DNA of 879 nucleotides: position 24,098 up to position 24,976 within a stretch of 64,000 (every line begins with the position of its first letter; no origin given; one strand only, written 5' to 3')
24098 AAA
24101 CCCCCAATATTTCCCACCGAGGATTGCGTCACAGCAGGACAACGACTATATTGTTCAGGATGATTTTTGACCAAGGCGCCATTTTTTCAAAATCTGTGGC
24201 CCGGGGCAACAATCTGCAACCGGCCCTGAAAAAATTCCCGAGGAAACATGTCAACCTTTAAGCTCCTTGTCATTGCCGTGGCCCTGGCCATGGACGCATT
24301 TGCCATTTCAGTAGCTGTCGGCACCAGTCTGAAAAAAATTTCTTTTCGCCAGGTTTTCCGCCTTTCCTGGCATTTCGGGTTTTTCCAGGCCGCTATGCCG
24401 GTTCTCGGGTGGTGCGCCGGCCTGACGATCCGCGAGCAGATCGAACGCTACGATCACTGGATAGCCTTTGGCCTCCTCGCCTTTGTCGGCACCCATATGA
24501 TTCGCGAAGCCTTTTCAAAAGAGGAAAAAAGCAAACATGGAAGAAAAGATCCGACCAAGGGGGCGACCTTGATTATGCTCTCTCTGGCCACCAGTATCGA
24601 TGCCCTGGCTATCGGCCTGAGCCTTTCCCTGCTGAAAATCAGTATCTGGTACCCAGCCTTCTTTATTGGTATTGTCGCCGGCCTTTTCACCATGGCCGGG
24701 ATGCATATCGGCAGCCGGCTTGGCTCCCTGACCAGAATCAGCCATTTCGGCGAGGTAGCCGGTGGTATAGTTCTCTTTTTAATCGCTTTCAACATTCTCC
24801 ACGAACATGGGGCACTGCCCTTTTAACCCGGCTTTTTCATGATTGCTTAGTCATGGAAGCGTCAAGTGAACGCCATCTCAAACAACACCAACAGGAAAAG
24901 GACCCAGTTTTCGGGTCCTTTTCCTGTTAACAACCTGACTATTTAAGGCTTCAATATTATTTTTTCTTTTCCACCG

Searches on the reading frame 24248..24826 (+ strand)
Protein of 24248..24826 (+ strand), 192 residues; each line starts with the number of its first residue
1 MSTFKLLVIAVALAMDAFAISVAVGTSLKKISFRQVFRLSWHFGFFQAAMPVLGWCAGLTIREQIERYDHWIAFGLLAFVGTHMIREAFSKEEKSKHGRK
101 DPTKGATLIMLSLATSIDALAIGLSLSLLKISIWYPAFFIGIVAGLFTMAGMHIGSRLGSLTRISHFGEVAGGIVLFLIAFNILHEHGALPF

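Call 32: search_protein_families(library=pfam, proteins=[window:24248-24826:+], max_evalue=0.001)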
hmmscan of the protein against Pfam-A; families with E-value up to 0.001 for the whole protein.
window:24248-24826:+ (192 aa): 1 family
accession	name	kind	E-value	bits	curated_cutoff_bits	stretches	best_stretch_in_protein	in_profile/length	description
PF02659.21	Mntp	-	3.3e-51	173.5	24.4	1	31-184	2-152/152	Putative manganese efflux pump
